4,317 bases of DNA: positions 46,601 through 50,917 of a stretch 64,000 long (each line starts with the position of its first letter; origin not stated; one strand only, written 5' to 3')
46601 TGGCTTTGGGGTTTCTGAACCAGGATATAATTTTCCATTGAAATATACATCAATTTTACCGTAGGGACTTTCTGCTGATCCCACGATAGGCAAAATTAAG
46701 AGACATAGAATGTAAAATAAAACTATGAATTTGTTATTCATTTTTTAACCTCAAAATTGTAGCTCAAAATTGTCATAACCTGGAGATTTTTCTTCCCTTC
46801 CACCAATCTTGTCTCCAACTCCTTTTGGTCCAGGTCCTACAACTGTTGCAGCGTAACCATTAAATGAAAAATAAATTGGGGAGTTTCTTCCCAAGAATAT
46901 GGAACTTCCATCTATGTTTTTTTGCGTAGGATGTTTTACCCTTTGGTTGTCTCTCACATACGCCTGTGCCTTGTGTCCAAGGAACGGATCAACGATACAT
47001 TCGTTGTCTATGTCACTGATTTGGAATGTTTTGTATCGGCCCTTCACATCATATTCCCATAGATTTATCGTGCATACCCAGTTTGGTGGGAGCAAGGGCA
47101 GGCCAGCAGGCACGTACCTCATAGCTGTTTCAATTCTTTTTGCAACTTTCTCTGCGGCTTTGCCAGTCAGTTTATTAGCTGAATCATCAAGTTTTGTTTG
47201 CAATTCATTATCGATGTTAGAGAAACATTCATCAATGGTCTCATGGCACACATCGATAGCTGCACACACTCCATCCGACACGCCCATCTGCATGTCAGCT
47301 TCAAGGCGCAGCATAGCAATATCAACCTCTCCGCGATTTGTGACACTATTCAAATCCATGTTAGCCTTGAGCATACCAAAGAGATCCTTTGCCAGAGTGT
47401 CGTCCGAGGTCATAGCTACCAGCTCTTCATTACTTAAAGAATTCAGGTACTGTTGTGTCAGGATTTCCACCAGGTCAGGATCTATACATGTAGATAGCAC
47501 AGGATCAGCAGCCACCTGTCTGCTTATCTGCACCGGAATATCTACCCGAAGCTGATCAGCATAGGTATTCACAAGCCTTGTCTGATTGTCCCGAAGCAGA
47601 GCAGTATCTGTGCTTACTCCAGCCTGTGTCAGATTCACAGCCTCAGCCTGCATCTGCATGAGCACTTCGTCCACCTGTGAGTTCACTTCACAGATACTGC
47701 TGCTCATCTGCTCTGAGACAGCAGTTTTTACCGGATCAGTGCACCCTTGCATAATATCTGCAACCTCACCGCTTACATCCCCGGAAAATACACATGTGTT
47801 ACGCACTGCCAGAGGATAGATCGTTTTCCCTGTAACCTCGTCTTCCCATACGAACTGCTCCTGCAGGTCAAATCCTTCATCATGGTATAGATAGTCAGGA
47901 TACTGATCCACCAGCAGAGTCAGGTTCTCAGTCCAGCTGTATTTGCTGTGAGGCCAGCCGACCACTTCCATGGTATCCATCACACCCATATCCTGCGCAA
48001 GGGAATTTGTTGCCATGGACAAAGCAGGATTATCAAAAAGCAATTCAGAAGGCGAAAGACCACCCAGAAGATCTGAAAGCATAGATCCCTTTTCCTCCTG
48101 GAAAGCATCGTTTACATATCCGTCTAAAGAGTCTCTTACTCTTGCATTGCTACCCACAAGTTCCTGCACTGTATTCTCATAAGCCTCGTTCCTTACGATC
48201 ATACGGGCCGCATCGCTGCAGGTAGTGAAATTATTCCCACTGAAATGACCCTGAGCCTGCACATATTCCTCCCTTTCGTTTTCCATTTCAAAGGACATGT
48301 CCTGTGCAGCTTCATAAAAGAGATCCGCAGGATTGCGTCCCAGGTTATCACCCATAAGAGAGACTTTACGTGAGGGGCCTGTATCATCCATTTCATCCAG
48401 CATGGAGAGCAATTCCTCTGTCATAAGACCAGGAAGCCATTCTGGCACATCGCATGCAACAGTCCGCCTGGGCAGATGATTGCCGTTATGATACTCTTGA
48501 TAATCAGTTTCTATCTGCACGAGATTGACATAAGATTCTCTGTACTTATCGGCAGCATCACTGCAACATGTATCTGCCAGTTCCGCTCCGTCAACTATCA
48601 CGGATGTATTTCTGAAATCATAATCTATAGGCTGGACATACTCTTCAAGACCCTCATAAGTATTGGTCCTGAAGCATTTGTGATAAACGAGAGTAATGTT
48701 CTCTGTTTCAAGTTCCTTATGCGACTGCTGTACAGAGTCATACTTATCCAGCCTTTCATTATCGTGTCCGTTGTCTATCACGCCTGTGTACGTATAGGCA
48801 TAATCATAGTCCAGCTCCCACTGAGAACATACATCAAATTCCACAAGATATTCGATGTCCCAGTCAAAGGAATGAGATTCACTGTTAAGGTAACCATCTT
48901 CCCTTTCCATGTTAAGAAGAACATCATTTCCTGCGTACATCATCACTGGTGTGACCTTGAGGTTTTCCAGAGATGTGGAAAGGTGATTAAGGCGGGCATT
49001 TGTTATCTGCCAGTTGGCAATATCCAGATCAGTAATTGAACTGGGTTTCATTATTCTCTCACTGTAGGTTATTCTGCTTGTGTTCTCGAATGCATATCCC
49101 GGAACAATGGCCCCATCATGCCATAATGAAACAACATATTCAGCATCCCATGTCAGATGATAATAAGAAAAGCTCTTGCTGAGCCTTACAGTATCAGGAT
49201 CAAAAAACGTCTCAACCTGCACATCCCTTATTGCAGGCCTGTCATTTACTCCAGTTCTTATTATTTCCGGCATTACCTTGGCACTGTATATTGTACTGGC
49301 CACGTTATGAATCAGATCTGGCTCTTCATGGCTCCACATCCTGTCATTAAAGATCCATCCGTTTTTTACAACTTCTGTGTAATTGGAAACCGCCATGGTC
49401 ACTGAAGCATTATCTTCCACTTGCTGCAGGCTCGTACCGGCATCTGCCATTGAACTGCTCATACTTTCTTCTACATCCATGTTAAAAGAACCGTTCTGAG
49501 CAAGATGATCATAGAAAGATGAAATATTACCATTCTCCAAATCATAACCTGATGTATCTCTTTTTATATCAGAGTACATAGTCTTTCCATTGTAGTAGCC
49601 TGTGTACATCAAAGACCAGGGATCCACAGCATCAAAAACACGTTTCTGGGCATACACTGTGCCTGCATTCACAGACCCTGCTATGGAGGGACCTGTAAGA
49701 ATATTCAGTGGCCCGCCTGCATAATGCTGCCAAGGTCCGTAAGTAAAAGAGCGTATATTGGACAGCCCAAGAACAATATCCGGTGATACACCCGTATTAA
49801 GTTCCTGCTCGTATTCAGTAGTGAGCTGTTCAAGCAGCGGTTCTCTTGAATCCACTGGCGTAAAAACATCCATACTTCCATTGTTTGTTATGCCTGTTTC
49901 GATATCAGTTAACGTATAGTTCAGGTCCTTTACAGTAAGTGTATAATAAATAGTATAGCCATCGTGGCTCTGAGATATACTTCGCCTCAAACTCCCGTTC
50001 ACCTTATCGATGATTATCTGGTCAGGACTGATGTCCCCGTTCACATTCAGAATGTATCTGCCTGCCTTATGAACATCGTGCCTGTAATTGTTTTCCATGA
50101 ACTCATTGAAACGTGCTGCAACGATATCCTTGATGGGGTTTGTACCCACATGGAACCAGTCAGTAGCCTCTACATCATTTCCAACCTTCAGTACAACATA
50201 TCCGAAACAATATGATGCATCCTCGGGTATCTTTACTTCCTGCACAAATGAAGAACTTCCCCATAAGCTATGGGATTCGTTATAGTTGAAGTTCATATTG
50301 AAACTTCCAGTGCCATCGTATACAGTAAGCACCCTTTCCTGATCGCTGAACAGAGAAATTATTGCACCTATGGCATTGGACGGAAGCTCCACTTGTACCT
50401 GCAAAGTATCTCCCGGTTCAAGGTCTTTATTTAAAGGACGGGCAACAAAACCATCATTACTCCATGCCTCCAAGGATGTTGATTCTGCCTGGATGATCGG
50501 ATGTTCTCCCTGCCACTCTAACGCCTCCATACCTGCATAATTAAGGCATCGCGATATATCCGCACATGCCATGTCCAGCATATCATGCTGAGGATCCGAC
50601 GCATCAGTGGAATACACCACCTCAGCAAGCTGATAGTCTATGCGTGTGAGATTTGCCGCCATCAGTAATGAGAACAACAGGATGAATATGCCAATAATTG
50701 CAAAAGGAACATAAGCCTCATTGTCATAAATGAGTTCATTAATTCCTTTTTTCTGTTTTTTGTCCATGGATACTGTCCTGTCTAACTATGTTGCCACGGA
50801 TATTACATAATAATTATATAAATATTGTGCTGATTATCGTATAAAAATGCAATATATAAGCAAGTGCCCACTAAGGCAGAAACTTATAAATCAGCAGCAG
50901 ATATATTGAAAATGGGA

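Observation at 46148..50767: Giant acidic Cys-rich surface protein co-transcribed with a PGF-CTERM archaeosortase substrate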

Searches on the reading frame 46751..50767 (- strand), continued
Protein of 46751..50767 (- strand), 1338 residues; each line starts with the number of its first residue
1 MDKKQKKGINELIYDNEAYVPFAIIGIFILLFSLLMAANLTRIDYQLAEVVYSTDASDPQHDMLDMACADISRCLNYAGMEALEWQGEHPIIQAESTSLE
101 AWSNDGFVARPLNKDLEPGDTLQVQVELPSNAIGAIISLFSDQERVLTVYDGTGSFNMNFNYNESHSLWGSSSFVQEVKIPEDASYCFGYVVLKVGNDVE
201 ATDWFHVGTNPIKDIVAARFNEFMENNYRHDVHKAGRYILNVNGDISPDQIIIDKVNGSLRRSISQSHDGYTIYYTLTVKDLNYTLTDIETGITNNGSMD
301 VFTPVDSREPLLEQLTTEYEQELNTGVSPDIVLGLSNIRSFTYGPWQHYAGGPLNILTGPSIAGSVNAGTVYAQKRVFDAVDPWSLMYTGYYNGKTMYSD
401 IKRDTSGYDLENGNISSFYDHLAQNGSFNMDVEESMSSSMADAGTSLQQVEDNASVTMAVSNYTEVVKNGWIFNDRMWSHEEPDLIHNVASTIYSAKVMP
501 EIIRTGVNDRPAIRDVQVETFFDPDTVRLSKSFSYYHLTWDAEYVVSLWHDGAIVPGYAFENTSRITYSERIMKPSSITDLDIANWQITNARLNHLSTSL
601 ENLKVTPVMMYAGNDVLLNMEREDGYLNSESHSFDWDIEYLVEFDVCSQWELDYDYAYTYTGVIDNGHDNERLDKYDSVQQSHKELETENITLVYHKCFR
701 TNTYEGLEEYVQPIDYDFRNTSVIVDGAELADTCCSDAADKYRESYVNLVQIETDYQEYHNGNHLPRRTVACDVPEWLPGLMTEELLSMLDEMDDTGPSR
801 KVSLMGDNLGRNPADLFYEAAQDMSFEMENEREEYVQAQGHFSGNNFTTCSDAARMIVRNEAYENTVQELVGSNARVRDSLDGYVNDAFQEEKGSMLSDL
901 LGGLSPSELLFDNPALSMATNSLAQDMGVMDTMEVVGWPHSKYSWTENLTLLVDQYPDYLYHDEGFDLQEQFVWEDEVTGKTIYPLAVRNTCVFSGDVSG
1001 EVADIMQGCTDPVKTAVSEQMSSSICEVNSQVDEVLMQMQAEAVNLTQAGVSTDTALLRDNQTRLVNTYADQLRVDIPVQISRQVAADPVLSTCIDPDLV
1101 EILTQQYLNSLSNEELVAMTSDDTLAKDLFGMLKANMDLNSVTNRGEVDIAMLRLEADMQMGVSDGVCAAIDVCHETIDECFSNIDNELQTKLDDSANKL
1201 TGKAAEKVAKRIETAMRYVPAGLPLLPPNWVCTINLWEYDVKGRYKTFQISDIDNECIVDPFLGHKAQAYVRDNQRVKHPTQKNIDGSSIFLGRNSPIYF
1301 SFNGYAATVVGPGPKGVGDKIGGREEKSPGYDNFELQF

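Call 11: find_encoding_contigs(protein=P0087, flank=10000, max_places=2)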
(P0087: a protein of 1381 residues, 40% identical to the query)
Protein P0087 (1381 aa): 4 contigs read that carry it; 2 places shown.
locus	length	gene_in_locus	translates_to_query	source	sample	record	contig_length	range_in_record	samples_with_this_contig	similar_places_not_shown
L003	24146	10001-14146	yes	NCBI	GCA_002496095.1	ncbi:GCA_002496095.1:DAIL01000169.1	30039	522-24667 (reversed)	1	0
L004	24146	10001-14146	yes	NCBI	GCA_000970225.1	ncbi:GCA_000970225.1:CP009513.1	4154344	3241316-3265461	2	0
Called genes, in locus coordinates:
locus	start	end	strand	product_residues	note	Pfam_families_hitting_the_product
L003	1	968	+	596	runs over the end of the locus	PF27537:HoxH (weak), PF00374:NiFeSe_Hases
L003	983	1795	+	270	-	PF01292:Ni_hydr_CYTB (faint)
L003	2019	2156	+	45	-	-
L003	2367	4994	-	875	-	PF14417:MEDS, PF00989:PAS, PF08448:PAS_4, PF13426:PAS_9, PF08448:PAS_4, PF13426:PAS_9, PF00512:HisKA, PF02518:HATPase_c, +2 more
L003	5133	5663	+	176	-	PF08617:CGI-121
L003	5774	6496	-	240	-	PF00117:GATase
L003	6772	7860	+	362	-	PF03320:FBPase_glpX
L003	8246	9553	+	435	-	PF00919:UPF0004, PF04055:Radical_SAM, PF01938:TRAM (faint)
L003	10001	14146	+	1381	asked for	PF23957:DUF7286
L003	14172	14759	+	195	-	PF27849:MAST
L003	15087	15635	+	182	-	PF23957:DUF7286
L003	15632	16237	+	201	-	PF27849:MAST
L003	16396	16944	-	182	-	PF02915:Rubrerythrin, PF21349:RUBY_RBDX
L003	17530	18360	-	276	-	PF02517:Rce1-like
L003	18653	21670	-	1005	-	PF00270:DEAD (weak), PF04851:ResIII, PF19778:RE_endonuc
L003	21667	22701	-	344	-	PF13310:Virulence_RhuM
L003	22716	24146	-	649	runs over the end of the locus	?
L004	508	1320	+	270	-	PF01292:Ni_hydr_CYTB (faint)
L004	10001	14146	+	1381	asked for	PF23957:DUF7286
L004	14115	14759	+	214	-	PF27849:MAST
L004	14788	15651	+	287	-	PF23957:DUF7286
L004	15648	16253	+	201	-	PF27849:MAST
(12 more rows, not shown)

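Call 12: find_encoding_contigs(protein=P0009, flank=10000, max_places=2)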
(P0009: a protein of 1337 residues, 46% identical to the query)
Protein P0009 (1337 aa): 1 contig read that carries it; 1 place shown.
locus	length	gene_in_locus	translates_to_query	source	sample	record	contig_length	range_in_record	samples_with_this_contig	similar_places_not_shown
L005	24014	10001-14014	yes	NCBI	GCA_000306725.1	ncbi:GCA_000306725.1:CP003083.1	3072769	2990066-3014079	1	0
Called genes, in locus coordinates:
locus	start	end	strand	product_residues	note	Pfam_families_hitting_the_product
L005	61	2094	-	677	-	PF00999:Na_H_Exchanger, PF00582:Usp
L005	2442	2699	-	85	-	-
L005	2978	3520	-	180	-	PF01862:PvlArgDC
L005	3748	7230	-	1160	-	PF00092:VWA (weak), PF13519:VWA_2 (weak)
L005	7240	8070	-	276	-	PF07728:AAA_5, PF08406:CbbQ_C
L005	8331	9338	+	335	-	-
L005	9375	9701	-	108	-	PF07883:Cupin_2 (weak)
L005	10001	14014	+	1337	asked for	PF23957:DUF7286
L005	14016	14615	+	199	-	PF27849:MAST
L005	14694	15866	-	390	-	PF04326:SLFN_AlbA_2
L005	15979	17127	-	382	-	PF07995:GSDH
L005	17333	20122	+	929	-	PF00270:DEAD, PF04851:ResIII (weak), PF00271:Helicase_C, PF22982:WHD_HRQ1, PF09369:MZB, PF13371:TPR_9 (weak), PF00515:TPR_1, PF07719:TPR_2 (weak), +7 more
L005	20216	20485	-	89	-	-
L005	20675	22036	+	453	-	PF00589:Phage_integrase (weak)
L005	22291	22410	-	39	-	-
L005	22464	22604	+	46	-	-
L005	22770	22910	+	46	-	-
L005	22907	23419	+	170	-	-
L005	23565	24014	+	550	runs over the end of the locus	PF08706:D5_N, PF19263:DUF5906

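Call 56: search_protein_families(library=ncbifam, proteins=[L003:14172-14759:+, L003:15632-16237:+, L005:14016-14615:+], max_evalue=10)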
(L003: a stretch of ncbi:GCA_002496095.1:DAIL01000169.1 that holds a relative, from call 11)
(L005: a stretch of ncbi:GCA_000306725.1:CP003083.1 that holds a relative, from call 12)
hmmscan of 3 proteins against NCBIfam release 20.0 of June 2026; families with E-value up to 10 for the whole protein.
L003:14172-14759:+ (195 aa): 4 families
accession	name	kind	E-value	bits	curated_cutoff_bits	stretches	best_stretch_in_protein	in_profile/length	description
TIGR04204.1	MAST_ArtA_sort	domain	6.8e-66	221.5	150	1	25-195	2-183/183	MAST domain-containing protein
TIGR04209.1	sarcinarray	subfamily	3.2e-60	202.2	45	1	6-151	2-144/144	sarcinarray family MAST domain-containing protein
NF005261.0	PRK06764.1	equivalog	0.15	12.4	176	1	35-97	26-85/105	hypothetical protein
NF045529.2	Heimdall-CTERM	domain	0.32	11.5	24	1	174-195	2-23/26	Heimdall-CTERM domain-containing surface protein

L003:15632-16237:+ (201 aa): 3 families
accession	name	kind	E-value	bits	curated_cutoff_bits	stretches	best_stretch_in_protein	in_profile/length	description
TIGR04204.1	MAST_ArtA_sort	domain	1.1e-70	237.1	150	1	28-201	1-183/183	MAST domain-containing protein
TIGR04209.1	sarcinarray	subfamily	8e-58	194.5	45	1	13-157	2-144/144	sarcinarray family MAST domain-containing protein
TIGR01167.1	LPXTG_anchor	domain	1.8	9.4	15.9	1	178-201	8-31/34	LPXTG cell wall anchor domain-containing protein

L005:14016-14615:+ (199 aa): 2 families
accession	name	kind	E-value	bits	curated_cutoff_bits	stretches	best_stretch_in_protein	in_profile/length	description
TIGR04209.1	sarcinarray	subfamily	2.8e-50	170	45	1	13-158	1-144/144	sarcinarray family MAST domain-containing protein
TIGR04204.1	MAST_ArtA_sort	domain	8.6e-44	149.4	150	1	29-197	1-181/183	MAST domain-containing protein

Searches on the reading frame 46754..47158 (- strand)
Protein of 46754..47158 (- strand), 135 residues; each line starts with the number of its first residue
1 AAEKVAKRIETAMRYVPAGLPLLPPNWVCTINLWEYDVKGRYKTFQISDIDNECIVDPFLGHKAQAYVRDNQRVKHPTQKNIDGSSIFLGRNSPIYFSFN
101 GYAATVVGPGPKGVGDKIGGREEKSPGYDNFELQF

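Call 84: find_related_loci(query=A7, collection=genome_contigs, flank=10000)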
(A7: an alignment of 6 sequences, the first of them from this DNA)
Query A7 (135 aa) in genome_contigs; peptide patterns used: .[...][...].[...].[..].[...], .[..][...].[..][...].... (x = any residue, [..] = any of these).
214 stretches matched a pattern; 106 encode a relative of the query (tblastn E <= 1e-3); the best 80 are kept; 79 distinct loci.
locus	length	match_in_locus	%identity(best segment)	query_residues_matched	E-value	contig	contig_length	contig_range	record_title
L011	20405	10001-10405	82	1-135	2e-80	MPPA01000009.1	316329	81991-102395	MAG: Methanococcoides sp. EBM-47 k99_23465, whole genome shotgun sequence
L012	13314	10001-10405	73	1-135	2e-71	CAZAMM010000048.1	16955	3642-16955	MAG TPA_asm: uncultured Methanosarcinales archaeon isolate binchicken_co43_381 genome assembly, contig: NODE_6028_length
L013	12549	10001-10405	73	1-135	4e-71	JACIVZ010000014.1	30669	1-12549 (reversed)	MAG: Methanomethylovorans sp. isolate MAG-12 Methanomethylovorans_C3_bin7_Scaffold_14, whole genome shotgun sequence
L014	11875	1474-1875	63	2-135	3e-63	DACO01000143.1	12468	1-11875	MAG TPA_asm: Methanolobus sp. UBA118 UBA118_contig_628, whole genome shotgun sequence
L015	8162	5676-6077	63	2-135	9e-63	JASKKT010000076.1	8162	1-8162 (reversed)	MAG: Methanolobus sp. isolate DJKA59_ANT-F21_bin.26 scaffold_2772, whole genome shotgun sequence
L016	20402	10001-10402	62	2-135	1e-62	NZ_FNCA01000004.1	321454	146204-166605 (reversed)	Methanolobus vulcani strain PL 12/M, whole genome shotgun sequence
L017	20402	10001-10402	62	2-135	9e-63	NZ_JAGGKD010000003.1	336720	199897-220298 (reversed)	Methanolobus bombayensis strain DSM 7082 Ga0451168_03, whole genome shotgun sequence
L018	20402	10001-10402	60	2-135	1e-61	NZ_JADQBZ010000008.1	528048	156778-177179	MAG: Methanolobus sp. isolate Soudan_28 NODE_3_length_528048_cov_45.746843, whole genome shotgun sequence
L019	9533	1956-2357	62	2-135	1e-61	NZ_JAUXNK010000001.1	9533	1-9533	MAG: Methanolobus sp. isolate C1_concoct.bin.76 C1_k141_87777, whole genome shotgun sequence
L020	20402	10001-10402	61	2-135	8e-61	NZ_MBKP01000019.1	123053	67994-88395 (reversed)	Methanolobus psychrotolerans strain YSF-03 NODE_20_length_122823_cov_39.317425, whole genome shotgun sequence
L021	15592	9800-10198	60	2-134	2e-60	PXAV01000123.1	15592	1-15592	MAG: Methanosarcinaceae archaeon isolate T3Sed10_220R1 T3-Sed10-C7684, whole genome shotgun sequence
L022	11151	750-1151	62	2-135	1e-60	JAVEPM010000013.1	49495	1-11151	MAG: Methanolobus sp. isolate BF_dRep_2 scaffold_1163_c1_biofilm_2017, whole genome shotgun sequence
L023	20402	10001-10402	60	2-135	1e-59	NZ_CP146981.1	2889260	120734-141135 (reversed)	Methanolobus sp. WCC5 chromosome, complete genome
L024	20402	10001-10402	62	2-135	7e-60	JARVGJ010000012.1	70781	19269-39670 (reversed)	MAG: Methanolobus sp. isolate M17C-73-03 NODE_12_length_70781_cov_6.820901, whole genome shotgun sequence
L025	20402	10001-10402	60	2-135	5e-58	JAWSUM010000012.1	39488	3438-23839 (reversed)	MAG: Methanolobus sp. isolate B4G8CH4-11 NODE_248_length_39488_cov_5.534223, whole genome shotgun sequence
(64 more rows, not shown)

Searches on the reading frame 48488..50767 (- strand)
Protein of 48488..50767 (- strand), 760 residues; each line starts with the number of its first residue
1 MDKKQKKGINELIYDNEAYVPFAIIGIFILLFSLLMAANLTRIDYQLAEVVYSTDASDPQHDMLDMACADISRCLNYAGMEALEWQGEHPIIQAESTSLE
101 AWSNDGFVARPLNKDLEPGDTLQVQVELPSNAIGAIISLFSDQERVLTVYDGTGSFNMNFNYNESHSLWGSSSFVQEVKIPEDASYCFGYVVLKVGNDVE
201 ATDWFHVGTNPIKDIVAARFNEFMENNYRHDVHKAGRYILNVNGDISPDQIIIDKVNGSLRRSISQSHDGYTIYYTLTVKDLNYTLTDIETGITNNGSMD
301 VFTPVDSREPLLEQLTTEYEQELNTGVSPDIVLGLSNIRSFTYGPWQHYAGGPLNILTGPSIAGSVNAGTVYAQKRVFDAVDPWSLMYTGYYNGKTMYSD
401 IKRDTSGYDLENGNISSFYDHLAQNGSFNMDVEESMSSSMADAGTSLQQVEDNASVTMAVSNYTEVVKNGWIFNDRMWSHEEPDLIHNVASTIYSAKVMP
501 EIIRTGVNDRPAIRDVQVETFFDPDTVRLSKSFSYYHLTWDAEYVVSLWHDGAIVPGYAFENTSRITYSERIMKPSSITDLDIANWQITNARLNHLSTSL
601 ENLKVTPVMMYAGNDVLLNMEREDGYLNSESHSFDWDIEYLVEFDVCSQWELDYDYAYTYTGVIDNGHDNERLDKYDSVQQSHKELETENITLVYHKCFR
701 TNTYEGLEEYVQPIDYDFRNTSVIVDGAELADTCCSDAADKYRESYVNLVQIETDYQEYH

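Call 30: predict_structure(alignment_id=A2)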
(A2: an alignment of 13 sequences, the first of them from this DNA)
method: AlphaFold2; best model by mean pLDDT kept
length: 760 residues; sequences in the alignment: 13
mean_pLDDT: 52.8   pTM: 0.33
mean pLDDT of the five models: 52.8, 51.3, 48.5, 47.4, 43.3
residues with pLDDT >= 90: 1; 70-90: 238; 50-70: 139; < 50: 382
segments of 3 or more residues with pLDDT < 50: 1-57, 87-90, 92-96, 131-141, 164-171, 256-274, 306-502, 507-509, 622-628, 692-760
pLDDT, mean of each block of 10 residues (from residue 1): 31 35 35 32 27 39 62 66 53 52 77 73 76 46 73 69 51 75 75 82 76 77 77 68 80 53 32 60 83 83 50 37 31 26 26 24 23 25 31 26 30 34 28 32 36 29 27 34 34 34 49 80 83 81 87 71 83 74 73 83 70 59 45 62 77 81 75 57 55 41 26 30 32 39 34 29
secondary structure, 60 per line:
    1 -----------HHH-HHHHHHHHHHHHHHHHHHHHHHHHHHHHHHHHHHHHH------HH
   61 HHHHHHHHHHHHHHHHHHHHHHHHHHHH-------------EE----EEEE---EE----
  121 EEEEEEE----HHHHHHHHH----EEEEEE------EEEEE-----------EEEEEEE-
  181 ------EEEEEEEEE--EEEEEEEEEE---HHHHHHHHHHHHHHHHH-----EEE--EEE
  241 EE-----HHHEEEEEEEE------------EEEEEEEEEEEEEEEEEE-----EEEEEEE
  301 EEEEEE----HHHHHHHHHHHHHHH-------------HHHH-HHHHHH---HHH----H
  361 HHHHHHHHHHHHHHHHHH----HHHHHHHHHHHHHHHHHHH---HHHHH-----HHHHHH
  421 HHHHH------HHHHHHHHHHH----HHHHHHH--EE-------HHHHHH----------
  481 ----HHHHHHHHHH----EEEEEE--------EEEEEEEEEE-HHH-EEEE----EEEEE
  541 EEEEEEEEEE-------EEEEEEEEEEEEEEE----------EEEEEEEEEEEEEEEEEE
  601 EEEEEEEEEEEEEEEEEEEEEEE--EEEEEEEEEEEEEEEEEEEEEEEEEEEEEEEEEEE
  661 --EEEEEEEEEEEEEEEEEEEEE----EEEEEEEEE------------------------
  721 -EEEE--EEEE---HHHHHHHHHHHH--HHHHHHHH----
elements in order (helices of 4 or more, strands of 3 or more residues): H16-52 H59-88 E108-111 E121-127 H132-140 E145-150 E157-161 E173-179 E187-195 E198-207 H211-227 E233-235 E238-242 E251-258 E271-288 E294-306 H311-325 H339-342 H344-349 H360-378 H383-401 H405-409 H415-425 H432-442 H447-453 H465-470 H485-494 E499-504 E513-522 E528-531 E536-550 E558-572 E583-623 E626-660 E663-683 E688-696 E722-725 E728-731 H735-746 H749-756
